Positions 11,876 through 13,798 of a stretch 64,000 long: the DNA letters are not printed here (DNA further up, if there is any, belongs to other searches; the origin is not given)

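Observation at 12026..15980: CydA-like membrane haem protein fused to a dihaem cytochrome c, with a coupled membrane partner, next to cytochrome c peroxidase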

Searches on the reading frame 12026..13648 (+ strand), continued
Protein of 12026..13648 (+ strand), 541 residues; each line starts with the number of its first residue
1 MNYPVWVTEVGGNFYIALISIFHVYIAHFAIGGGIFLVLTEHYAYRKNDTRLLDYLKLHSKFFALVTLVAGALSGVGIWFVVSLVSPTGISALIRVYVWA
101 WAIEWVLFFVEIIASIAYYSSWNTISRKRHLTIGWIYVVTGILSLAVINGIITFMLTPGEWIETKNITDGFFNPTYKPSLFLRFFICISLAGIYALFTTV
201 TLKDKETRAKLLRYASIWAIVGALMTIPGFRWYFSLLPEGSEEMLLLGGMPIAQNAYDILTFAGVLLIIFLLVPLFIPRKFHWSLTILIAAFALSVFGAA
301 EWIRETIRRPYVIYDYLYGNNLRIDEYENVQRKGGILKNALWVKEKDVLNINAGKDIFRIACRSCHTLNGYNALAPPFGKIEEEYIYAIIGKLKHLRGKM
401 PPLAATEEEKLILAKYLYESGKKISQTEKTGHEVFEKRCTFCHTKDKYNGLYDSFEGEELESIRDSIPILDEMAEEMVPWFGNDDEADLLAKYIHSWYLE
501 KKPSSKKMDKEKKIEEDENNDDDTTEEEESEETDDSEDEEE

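Call 8: search_solved_structures(query=window:12026-13648:+, max_evalue=1, show_alignments=3)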
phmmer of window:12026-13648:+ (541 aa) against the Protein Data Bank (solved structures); distinct sequences matched with E-value up to 1: 12.
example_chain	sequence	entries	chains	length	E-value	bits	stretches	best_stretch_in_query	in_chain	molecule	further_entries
5doq_A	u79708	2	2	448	0.00091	21.3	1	21-166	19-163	Bd-type quinol oxidase subunit I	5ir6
7q21_C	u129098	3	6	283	0.0045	19.1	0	346-399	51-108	Cytochrome bc1 complex cytochrome c subunit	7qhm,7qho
7rh5_O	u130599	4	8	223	0.038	16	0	351-421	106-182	Cytochrome bc1 complex cytochrome c subunit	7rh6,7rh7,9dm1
6hwh_M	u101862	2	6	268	0.039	16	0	351-421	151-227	Cytochrome bc1 complex cytochrome c subunit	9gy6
8ovc_O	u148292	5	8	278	0.044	15.8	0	351-421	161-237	Cytochrome bc1 complex cytochrome c subunit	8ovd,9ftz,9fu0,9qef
6adq_C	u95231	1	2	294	0.053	15.5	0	351-421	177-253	Cytochrome bc1 complex cytochrome c subunit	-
9wcx_U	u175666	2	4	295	0.18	13.7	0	350-374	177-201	Cytochrome bc1 complex cytochrome c subunit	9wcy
7e1v_O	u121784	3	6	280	0.28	13.1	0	351-373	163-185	Cytochrome bc1 complex cytochrome c subunit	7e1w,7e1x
8hcr_C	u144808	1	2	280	0.29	13.1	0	351-373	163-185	Cytochrome bc1 complex cytochrome c subunit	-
6xkx_p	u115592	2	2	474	0.29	13.1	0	352-379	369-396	Cbb3-type cytochrome c oxidase subunit CcoP,Cytochrome c-type cyt cy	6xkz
8jgn_A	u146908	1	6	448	0.69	11.8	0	182-253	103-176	AT3g61540/F2A19_140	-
8jgm_A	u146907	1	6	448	0.72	11.8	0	183-253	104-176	DM3Hh0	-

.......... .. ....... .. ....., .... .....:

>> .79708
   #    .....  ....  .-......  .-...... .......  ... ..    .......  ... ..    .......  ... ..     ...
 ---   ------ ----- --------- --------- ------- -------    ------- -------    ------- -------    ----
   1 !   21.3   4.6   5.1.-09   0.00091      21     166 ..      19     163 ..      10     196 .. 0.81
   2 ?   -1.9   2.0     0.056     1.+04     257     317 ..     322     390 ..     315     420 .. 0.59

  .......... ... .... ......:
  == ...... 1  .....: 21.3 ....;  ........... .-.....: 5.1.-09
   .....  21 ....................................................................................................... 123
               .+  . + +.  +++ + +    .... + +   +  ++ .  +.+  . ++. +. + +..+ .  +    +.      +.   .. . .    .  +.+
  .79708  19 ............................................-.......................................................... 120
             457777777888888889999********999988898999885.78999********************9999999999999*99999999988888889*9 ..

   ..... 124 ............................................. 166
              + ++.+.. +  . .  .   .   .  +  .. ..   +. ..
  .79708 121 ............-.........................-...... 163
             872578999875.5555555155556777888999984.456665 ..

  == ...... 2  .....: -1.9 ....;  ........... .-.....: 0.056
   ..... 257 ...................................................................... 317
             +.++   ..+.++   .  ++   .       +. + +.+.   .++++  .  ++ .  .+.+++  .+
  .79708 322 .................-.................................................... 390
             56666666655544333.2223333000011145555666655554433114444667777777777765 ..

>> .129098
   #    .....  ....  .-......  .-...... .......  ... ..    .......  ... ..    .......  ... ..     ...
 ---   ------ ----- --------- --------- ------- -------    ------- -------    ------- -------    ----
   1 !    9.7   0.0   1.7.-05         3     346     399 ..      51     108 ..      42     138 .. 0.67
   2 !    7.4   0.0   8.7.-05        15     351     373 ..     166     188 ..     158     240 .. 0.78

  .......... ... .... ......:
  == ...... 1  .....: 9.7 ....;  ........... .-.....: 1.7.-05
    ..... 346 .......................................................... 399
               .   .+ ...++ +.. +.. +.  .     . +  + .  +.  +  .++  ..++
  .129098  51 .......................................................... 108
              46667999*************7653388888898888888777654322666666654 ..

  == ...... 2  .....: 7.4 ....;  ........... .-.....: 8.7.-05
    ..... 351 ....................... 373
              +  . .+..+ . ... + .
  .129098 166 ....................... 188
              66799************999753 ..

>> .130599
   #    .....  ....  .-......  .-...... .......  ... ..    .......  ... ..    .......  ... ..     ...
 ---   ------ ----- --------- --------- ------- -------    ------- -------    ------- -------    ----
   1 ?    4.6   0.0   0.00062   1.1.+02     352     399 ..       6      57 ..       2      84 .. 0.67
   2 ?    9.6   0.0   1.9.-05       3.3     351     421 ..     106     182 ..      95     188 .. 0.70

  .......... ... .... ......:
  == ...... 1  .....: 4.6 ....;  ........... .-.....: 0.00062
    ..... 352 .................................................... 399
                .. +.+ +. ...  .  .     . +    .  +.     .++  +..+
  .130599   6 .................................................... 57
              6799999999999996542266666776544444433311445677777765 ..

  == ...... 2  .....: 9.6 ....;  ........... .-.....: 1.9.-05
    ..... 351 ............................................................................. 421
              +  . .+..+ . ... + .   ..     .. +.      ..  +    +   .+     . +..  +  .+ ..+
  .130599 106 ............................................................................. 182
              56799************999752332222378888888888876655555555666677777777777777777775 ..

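Call 19: find_related_loci(query=A1, collection=genome_contigs, flank=6000)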
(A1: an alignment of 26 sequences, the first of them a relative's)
Query A1 (541 aa) in genome_contigs; peptide patterns used: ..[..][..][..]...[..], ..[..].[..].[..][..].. (x = any residue, [..] = any of these).
600 stretches matched a pattern (row limit reached: there are more); 597 encode a relative of the query (tblastn E <= 1e-3); the best 80 are kept; 80 distinct loci.
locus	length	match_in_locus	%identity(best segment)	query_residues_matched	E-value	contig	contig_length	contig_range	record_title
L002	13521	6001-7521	48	1-507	1e-163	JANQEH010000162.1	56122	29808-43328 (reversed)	MAG: bacterium isolate PL23a_bin.125 k99_5861201, whole genome shotgun sequence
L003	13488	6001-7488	40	1-496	4e-125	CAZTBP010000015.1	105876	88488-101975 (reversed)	MAG TPA_asm: uncultured Ignavibacteriales bacterium isolate binchicken_co17_316 genome assembly, contig: NODE_547_length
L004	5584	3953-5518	40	1-496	3e-125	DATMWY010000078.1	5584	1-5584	MAG TPA_asm: Candidatus Deferrimicrobium sp. isolate SMAG_U13106 k141_226521, whole genome shotgun sequence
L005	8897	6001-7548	45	1-498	3e-150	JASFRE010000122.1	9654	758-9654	MAG: Candidatus Eiseniibacteriota bacterium isolate D1103M02metaG_Bin_100 D1103M02metaG_FD_scaffold_2672_c1, whole genom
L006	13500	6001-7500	40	1-496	7e-123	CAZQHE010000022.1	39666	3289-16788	MAG TPA_asm: uncultured bacterium isolate binchicken_co15_208 genome assembly, contig: NODE_358_length_39666_cov_5.99166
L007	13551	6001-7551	41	1-494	7e-122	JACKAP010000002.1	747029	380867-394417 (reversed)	MAG: Calditrichia bacterium isolate HK-STAS-CALD-2 HK-STAS-CALD-2_2, whole genome shotgun sequence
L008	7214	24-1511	42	1-496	2e-120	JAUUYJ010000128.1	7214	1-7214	MAG: Candidatus Zixiibacteriota bacterium isolate CSMAG_164 CSMAG_164_k127_2072796_length_7214_cov_143.1775, whole genom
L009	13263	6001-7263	45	1-417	8e-120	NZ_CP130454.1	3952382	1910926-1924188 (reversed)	Candidatus Fervidibacter sacchari strain PD1 chromosome, complete genome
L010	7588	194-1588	43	1-451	1e-119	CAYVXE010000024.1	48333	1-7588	MAG TPA_asm: uncultured Calditrichaceae bacterium isolate binchicken_co253_176 genome assembly, contig: NODE_253_length_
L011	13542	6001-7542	40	1-508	2e-119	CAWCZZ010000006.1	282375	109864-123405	MAG: uncultured Acidobacteriota bacterium isolate MFD01716.bin.1.50 genome assembly, contig: contig_40437, whole genome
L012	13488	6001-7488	39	1-496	5e-119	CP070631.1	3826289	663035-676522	MAG: Candidatus Latescibacterota bacterium isolate bin977 chromosome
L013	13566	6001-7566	38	1-531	1e-118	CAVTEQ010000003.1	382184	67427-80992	MAG: uncultured Acidobacteriota bacterium isolate MFD09286.bin.1.183 genome assembly, contig: contig_19676, whole genome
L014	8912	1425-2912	39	1-496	2e-118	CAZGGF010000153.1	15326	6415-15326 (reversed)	MAG TPA_asm: uncultured Verrucomicrobiota bacterium isolate SRP293105_co1_5 genome assembly, contig: k141_292063, whole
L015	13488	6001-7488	40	1-496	1e-117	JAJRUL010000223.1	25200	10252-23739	MAG: Candidatus Zixiibacteriota bacterium isolate Dive96_bin10.185 k141_4694747, whole genome shotgun sequence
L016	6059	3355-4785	40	1-496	1e-117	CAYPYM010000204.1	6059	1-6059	MAG TPA_asm: uncultured Ignavibacteriales bacterium isolate binchicken_co151_82 genome assembly, contig: NODE_22887_leng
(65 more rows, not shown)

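Call 23: search_solved_structures(query=A1, max_evalue=0.01, show_alignments=4)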
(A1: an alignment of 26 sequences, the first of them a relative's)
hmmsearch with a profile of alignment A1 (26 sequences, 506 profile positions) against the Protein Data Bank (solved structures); distinct sequences matched with E-value up to 0.01: 46.
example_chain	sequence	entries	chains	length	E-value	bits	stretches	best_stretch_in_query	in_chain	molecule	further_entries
9l08_A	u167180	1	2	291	1.3e-11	47.2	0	406-459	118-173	Covalently Connected Cytochrome c555 trimer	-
6xkx_p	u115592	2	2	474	5.4e-09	38.5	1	347-448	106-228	Cbb3-type cytochrome c oxidase subunit CcoP,Cytochrome c-type cyt cy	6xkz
7q21_C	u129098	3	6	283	7.9e-07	31.3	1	331-422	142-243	Cytochrome bc1 complex cytochrome c subunit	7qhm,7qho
2v08_A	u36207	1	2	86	8.3e-06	28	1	350-423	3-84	CYTOCHROME C6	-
5doq_A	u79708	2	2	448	9.5e-06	27.8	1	20-178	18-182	Bd-type quinol oxidase subunit I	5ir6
3mk7_C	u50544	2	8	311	1.8e-05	26.9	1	344-500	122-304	Cytochrome c oxidase, cbb3-type, subunit P | Cbb3-type cytochrome c oxidase subunit CcoP1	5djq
7y5e_GN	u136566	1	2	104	2e-05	26.7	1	342-420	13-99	Cytochrome c6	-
3ph2_B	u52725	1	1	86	3.2e-05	26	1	350-423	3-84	Cytochrome c6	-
9wcx_U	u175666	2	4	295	3.4e-05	25.9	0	345-421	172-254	Cytochrome bc1 complex cytochrome c subunit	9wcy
6hwh_M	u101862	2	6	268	3.8e-05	25.8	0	345-422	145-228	Cytochrome bc1 complex cytochrome c subunit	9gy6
9krr_A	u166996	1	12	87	4e-05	25.7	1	350-423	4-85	Cytochrome c6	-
8ovc_O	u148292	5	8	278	4.3e-05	25.6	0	345-422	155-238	Cytochrome bc1 complex cytochrome c subunit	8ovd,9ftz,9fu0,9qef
1cyi_A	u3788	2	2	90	4.6e-05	25.5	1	351-423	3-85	CYTOCHROME C6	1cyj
9se7_T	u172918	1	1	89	4.8e-05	25.5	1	351-423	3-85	Cytochrome c6, chloroplastic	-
1a2s_A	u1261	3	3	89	4.8e-05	25.5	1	350-422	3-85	CYTOCHROME C6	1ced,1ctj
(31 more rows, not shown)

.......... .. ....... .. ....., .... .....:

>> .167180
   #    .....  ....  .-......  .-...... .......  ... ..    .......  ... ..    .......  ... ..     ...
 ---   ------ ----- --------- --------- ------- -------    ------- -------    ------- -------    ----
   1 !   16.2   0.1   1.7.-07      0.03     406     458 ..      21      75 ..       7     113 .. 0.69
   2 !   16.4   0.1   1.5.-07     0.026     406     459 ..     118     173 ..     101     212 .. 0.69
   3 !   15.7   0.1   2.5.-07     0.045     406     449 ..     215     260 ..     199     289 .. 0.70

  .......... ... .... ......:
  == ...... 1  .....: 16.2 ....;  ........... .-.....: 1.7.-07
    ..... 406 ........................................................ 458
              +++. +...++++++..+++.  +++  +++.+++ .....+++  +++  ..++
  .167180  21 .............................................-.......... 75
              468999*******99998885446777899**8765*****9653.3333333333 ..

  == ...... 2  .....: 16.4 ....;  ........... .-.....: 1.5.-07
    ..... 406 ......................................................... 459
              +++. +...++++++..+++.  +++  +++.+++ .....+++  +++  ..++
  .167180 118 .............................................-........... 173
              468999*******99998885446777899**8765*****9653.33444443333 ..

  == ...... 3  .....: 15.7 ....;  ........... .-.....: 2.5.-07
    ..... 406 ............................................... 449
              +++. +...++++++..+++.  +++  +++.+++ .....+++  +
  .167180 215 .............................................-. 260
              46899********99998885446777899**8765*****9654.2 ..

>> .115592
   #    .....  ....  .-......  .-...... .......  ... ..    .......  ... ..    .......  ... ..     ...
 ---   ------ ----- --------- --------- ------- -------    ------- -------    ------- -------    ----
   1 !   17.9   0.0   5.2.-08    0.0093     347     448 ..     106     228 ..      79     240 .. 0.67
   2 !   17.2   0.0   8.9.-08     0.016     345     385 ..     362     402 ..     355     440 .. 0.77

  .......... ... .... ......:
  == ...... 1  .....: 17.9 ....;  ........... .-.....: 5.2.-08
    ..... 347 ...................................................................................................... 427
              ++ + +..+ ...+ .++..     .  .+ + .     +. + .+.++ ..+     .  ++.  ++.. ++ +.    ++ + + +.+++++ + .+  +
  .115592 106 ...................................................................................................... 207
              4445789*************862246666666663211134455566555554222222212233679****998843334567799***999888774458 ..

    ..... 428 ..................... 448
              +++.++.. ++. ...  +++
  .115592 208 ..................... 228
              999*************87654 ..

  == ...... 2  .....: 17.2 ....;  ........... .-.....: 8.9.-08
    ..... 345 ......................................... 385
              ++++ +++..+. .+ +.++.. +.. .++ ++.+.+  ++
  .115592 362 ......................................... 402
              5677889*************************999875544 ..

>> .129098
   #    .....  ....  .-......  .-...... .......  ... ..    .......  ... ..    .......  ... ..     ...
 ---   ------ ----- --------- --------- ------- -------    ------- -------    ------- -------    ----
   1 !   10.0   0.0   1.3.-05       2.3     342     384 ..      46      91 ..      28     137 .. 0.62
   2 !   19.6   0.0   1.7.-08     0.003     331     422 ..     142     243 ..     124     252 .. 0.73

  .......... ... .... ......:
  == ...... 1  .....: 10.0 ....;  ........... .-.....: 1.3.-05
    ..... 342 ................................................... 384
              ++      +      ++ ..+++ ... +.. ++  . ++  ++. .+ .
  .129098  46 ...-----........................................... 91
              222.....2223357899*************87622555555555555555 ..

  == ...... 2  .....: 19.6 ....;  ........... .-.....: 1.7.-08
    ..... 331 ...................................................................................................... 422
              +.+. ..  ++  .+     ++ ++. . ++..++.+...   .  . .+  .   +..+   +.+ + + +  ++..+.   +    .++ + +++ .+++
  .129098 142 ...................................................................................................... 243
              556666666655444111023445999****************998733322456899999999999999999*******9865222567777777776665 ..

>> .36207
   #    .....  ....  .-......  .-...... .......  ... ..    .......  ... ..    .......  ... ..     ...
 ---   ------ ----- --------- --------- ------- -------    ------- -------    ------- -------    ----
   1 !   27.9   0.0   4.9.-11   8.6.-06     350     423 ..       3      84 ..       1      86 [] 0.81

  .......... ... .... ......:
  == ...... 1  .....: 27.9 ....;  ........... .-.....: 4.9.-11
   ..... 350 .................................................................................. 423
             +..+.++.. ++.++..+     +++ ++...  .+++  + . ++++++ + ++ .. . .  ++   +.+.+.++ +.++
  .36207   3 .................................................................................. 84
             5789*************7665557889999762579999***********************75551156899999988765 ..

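Call 27: predict_structure(alignment_id=A1)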
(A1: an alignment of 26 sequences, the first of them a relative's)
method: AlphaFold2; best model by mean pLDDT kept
length: 541 residues; sequences in the alignment: 26
mean_pLDDT: 81.8   pTM: 0.75
mean pLDDT of the five models: 81.8, 80.2, 80.2, 79.7, 76.8
residues with pLDDT >= 90: 256; 70-90: 158; 50-70: 69; < 50: 58
segments of 3 or more residues with pLDDT < 50: 1-9, 310-319, 504-541
pLDDT, mean of each block of 10 residues (from residue 1): 42 68 87 96 97 96 90 83 63 73 91 94 97 97 94 76 77 91 96 96 96 98 96 81 59 81 96 97 96 91 71 44 69 84 82 89 75 81 93 78 88 94 71 91 83 91 94 90 94 90 49 47 41 36 34
secondary structure, 60 per line:
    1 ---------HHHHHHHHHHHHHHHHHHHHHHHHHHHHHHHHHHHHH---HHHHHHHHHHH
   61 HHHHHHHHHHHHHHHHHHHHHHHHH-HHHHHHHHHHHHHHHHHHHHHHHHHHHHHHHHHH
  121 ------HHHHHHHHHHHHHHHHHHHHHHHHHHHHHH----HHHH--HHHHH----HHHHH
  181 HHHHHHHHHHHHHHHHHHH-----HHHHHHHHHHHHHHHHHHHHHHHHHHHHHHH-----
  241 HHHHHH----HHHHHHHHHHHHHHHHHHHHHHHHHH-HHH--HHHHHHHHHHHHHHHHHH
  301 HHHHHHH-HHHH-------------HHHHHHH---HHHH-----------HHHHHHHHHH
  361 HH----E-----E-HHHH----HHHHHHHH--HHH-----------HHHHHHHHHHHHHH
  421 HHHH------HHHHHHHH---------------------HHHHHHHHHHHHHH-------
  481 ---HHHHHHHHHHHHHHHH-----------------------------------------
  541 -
elements in order: H10-46 H50-85 H87-120 H127-156 H161-164 H167-171 H176-199 H205-235 H241-246 H251-276 H283-307 H309-312 H326-332 H336-339 H351-362 H375-378 H383-390 H407-424 H431-438 H460-473 H484-499
